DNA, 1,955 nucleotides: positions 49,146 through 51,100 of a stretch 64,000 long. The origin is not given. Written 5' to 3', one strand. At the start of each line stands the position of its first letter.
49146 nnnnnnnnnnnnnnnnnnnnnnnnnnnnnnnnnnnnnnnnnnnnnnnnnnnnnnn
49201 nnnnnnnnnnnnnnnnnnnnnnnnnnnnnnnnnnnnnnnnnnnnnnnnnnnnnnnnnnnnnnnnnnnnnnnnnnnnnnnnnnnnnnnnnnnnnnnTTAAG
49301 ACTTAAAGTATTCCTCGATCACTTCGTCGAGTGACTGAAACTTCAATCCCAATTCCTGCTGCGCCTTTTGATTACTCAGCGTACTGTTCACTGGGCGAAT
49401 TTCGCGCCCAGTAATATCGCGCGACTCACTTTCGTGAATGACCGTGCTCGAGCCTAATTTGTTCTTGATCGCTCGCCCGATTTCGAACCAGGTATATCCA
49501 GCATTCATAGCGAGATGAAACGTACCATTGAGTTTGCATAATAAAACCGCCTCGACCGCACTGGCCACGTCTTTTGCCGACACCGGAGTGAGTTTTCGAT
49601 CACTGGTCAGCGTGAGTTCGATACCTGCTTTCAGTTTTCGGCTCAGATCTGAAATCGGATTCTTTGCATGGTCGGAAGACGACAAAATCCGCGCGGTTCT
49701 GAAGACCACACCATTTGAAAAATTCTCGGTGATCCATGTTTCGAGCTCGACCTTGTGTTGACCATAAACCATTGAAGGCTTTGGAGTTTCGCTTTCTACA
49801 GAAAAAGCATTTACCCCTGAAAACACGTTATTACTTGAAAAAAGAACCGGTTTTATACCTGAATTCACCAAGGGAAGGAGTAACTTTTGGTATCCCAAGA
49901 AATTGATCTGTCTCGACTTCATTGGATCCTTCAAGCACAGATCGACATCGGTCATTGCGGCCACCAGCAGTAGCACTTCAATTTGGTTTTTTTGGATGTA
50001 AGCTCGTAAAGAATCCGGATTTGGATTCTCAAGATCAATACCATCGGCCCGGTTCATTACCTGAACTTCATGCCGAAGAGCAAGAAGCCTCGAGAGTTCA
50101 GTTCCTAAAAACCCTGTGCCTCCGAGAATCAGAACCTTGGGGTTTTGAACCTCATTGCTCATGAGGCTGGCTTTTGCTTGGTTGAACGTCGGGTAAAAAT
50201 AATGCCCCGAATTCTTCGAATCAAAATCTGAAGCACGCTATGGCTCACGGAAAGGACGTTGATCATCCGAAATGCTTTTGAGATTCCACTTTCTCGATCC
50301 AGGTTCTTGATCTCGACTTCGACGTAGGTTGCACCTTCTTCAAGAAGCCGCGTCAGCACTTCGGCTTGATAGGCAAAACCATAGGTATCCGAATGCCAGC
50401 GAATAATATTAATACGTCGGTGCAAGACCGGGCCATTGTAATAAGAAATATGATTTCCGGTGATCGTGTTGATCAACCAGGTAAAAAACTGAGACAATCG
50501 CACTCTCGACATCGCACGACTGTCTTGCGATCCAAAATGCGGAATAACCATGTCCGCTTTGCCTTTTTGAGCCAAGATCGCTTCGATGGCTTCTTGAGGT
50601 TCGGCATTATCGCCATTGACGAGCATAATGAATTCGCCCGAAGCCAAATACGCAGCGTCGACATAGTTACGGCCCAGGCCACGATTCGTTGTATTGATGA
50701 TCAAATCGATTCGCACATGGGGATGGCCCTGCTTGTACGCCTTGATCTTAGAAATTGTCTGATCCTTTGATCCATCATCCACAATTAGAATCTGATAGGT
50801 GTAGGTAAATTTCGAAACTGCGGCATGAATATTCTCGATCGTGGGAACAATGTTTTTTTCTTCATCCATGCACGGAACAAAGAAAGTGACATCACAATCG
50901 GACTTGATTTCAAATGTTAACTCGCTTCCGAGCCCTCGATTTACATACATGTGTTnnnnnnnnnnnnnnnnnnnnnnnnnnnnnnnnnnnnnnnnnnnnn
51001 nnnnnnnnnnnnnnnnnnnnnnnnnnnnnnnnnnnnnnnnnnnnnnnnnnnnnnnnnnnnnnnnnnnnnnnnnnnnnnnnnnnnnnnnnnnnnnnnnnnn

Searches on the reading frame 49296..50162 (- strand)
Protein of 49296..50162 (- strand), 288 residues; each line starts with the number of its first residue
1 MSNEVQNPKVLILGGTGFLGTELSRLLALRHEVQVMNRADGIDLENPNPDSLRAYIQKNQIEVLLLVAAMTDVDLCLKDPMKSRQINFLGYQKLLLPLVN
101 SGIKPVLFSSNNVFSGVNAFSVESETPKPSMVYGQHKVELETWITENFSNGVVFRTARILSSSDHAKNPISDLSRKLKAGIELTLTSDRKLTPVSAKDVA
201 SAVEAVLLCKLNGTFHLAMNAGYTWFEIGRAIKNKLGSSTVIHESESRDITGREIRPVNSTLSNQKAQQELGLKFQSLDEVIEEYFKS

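Call 3: search_protein_families(library=pfam, proteins=[window:49296-50162:-], max_evalue=1)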
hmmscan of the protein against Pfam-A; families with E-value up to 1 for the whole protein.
window:49296-50162:- (288 aa): 6 families
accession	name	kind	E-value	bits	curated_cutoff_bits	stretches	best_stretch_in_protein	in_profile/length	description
PF04321.23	RmlD_sub_bind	-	5.6e-40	137.7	27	1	9-286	2-282/287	RmlD substrate binding domain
PF01370.27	Epimerase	-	5.1e-14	52.7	20.9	1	10-207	1-225/240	NAD dependent epimerase/dehydratase family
PF16363.11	GDP_Man_Dehyd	-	3.7e-07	30.4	27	1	48-275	63-321/332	GDP-mannose 4,6 dehydratase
PF01118.30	Semialdhyde_dh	-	0.0025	18.7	26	1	9-35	1-27/121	Semialdehyde dehydrogenase, NAD binding domain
PF01073.25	3Beta_HSD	-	0.011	15.2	22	1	11-44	1-37/280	3-beta hydroxysteroid dehydrogenase/isomerase family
PF02719.21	Polysacc_synt_2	-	0.019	14.6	20.2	1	49-110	66-128/293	Polysaccharide biosynthesis protein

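Call 4: search_protein_families(library=ncbifam, proteins=[window:49296-50162:-], max_evalue=1)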
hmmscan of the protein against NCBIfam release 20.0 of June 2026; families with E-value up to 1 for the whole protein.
window:49296-50162:- (288 aa): 15 families
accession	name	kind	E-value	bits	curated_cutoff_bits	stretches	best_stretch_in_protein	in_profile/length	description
TIGR01214.1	rmlD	equivalog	5.3e-37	127.4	224.05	1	9-287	1-283/285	dTDP-4-dehydrorhamnose reductase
NF007440.0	PRK09987.1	equivalog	4e-11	42.7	308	1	9-275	2-279/299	dTDP-4-dehydrorhamnose reductase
TIGR01179.1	galE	equivalog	7.6e-09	34.8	262.3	1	50-146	60-158/332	UDP-glucose 4-epimerase GalE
TIGR03466.1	HpnA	hypoth_equivalog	8.7e-06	24.8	367.65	1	9-128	2-130/327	hopanoid-associated sugar epimerase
TIGR01181.1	dTDP_gluc_dehyt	equivalog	4.8e-05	22.6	365.1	1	51-238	64-263/321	dTDP-glucose 4,6-dehydratase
TIGR02197.1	heptose_epim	equivalog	0.00038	19.7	274.6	1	11-147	2-152/316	ADP-glyceromanno-heptose 6-epimerase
NF043036.1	ErythonDh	equivalog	0.00097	18.4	325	1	9-36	2-29/321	D-erythronate dehydrogenase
NF005754.0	PRK07578.1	equivalog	0.0051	16.7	167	1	9-58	2-52/200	short chain dehydrogenase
TIGR01850.1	argC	equivalog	0.0096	15.2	233.6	1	9-38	2-35/345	N-acetyl-gamma-glutamyl-phosphate reductase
TIGR02622.1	CDP_4_6_dhtase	equivalog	0.02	14.1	278.45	1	48-96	65-113/352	CDP-glucose 4,6-dehydratase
TIGR01746.1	Thioester-redct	subfamily_domain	0.024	13.9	213.35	1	9-35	1-28/371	thioester reductase domain-containing protein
NF042422.1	oxyalk_red_OleD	equivalog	0.027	13.9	580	1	9-45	2-39/329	2-alkyl-3-oxoalkanoate reductase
NF007956.0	PRK10675.1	subfamily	0.042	13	394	1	53-145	66-161/338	UDP-glucose 4-epimerase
NF047922.1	GDPFucSynFcl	equivalog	0.11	11.9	500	1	7-70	2-63/308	GDP-L-fucose synthase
NF042423.1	oxyalk_red_Shew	equivalog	0.15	11.1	580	1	7-76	8-74/331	2-alkyl-3-oxoalkanoate reductase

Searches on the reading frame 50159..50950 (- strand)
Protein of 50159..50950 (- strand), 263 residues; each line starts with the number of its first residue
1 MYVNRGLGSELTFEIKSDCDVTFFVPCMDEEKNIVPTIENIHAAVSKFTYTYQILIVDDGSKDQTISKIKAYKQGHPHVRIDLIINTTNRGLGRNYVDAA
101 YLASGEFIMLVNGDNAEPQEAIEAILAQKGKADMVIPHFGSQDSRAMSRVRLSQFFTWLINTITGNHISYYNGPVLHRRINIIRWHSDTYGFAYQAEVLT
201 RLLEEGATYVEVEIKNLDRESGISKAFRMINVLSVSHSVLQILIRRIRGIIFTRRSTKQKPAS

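Call 3: search_protein_families(library=pfam, proteins=[window:50159-50950:-], max_evalue=1)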
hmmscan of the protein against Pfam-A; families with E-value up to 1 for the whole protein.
window:50159-50950:- (263 aa): 3 families
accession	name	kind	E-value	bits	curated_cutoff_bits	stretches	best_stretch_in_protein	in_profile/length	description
PF00535.33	Glycos_transf_2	-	6.3e-19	69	23.3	1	23-183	2-159/168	Glycosyl transferase family 2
PF13641.12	Glyco_tranf_2_3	-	2.6e-06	28.1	27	1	21-128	3-110/230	Glycosyltransferase like family 2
PF10111.15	Glyco_tranf_2_2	-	0.0019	18.2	27.3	1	28-127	7-104/276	Glycosyltransferase like family 2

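Call 4: search_protein_families(library=ncbifam, proteins=[window:50159-50950:-], max_evalue=1)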
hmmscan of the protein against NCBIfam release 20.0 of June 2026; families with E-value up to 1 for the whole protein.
window:50159-50950:- (263 aa): 24 families
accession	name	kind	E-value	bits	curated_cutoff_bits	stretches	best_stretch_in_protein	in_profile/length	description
TIGR03937.1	PgaC_IcaA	equivalog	2.2e-12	46.6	422.3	1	16-126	42-147/407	poly-beta-1,6-N-acetyl-D-glucosamine synthase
NF007986.1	PRK10714.1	equivalog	1.6e-11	43.8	529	1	20-233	7-219/316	undecaprenyl-phosphate 4-deoxy-4-formamido-L-arabinose transferase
NF047588.1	GlcsyltransPgfSStrep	equivalog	1.5e-10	40.8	500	1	21-137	3-118/308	glycosyltransferase PgfS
TIGR04182.1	glyco_TIGR04182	equivalog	1.1e-09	38.1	325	1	20-221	1-195/293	S-layer glycoprotein N-glycosyltransferase AglJ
TIGR04283.1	glyco_like_mftF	equivalog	5.7e-08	32.6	182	1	24-157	4-125/221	TIGR04283 family arsenosugar biosynthesis glycosyltransferase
NF010496.0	PRK13915.1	equivalog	8.3e-08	31.7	262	1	14-121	26-133/307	glucosyl-3-phosphoglycerate synthase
NF053846.1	glyco_with_XrtP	equivalog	2.7e-06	26.3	520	1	18-81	40-99/440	XrtP-associated glycosyltransferase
NF047683.1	TeichurnBiosyTuaG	equivalog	2.8e-06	27.2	400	1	21-127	8-109/252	teichuronic acid biosynthesis protein TuaG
NF007482.0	PRK10073.1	equivalog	2.9e-06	26.5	423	1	25-116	12-97/334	glycosyltransferase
NF038302.1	EPS_HpsE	equivalog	3e-06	26.5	300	1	20-125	2-107/307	hormogonium polysaccharide biosynthesis glycosyltransferase HpsE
TIGR04242.1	nodulat_NodC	equivalog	6.7e-06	25.3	550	1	17-158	46-180/395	chitooligosaccharide synthase NodC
NF041875.1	EPS_EpsD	equivalog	2.1e-05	24.1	370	1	44-129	20-104/325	exopolysaccharide biosynthesis glycosyltransferase EpsD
NF053739.1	GlytfEpsEBac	equivalog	2.2e-05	23.6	450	1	39-117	18-95/265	glycosyltransferase EpsE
TIGR03111.1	glyc2_xrt_Gpos1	hypoth_equivalog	0.00023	20.1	363.95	1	19-128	49-155/439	TIGR03111 family XrtG-associated glycosyltransferase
NF045692.1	OglycostaseCruG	equivalog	0.00024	20.1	600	1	20-124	42-146/386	2'-O-glycosyltransferase CruG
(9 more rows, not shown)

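Call 70: list_cluster_members(proteins=[P0001, P0002, window:50159-50950:-, P0135, P0003])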
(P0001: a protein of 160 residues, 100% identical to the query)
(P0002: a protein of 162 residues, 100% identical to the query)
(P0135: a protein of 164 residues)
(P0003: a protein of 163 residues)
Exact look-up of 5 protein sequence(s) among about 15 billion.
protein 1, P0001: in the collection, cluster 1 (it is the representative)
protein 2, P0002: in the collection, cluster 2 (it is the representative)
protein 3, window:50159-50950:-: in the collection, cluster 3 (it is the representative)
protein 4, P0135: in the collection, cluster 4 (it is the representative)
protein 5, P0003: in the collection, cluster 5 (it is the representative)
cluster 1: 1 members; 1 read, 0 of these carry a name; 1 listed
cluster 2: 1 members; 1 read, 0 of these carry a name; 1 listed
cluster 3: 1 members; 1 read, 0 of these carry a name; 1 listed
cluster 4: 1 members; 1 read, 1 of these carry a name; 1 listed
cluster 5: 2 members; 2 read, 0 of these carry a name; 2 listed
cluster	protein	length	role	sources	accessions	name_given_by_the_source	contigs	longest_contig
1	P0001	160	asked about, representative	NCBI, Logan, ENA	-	-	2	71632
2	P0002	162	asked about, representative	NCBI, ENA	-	-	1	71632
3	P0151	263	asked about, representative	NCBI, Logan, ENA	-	-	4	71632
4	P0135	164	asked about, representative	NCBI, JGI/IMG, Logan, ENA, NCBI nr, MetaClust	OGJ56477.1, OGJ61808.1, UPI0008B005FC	hypothetical protein A3D88_03820 [Candidatus Peribacteria bacterium ... | MAG: hypothetical protein A2706_04635 [Candidatus Peribacteria bacterium ... | status=active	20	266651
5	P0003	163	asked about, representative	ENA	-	-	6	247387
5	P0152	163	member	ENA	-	-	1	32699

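Call 80: search_dna_similar(query=window:50159-50950:-, collection=phages, mode=protein, max_evalue=0.00001, max_rows=10)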
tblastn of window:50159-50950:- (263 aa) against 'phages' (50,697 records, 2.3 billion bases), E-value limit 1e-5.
Records with a match: 5; places in all: 5; records where one place covers at least 80% of the query: 0.
Best place of each record, by identity: <60% 5.
By first word of the organism name: Bacteriophage 3; Acinetobacter 2.
By host as written in the record: - 5.
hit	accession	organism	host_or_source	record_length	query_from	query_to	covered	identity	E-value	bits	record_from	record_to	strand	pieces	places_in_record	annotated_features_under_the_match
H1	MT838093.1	Bacteriophage sp.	human fecal samples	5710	16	225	80%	30.8%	4e-8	59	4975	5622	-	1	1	record has no annotation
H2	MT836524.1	Bacteriophage sp.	human fecal samples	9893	17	225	79%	28.8%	2e-6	55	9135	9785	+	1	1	record has no annotation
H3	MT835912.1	Bacteriophage sp.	human fecal samples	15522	20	225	78%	28.2%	8e-6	52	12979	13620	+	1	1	record has no annotation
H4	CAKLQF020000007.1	Acinetobacter phage MD-2021a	not known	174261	25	135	42%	30.7%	5e-6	53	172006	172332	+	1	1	yfdH: bactoprenol glucosyl transferase; CPS-53 (KpLE1) prophage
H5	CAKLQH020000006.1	Acinetobacter phage MD-2021a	not known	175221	25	135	42%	30.7%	5e-6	53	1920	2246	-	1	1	yfdH: bactoprenol glucosyl transferase; CPS-53 (KpLE1) prophage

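Call 81: get_annotated_region(hit=H5, flank=2500)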
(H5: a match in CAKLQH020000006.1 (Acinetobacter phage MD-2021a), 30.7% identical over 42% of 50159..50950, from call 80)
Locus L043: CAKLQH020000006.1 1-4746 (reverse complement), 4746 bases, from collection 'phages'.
description: Acinetobacter phage MD-2021a strain 5899STDY8049191 genome assembly, contig: ERS3583567SCcontig000006, whole genome shotgun sequence.
organism: Acinetobacter phage MD-2021a (NCBI taxid 2899278)
taxonomy: Viruses; Duplodnaviria; Heunggongvirae; Uroviricota; Caudoviricetes
host: -; source: not known; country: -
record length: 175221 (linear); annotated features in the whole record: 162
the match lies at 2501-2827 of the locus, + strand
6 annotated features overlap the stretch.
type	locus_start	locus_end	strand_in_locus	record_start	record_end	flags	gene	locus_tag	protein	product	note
CDS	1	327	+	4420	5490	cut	-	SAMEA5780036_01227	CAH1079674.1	putative ABC-2 type transporter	-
CDS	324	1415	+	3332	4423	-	ybhR_1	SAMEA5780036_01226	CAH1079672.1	ABC transporter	-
CDS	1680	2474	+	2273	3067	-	chbG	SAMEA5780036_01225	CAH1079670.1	putative chitobiose-phosphate hydrolase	-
CDS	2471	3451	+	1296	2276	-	yfdH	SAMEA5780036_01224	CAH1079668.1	bactoprenol glucosyl transferase; CPS-53 (KpLE1) prophage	-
CDS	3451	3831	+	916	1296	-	-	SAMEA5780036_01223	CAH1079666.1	GtrA-like protein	-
CDS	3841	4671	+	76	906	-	arnT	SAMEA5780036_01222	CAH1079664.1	4-amino-4-deoxy-L-arabinose transferase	-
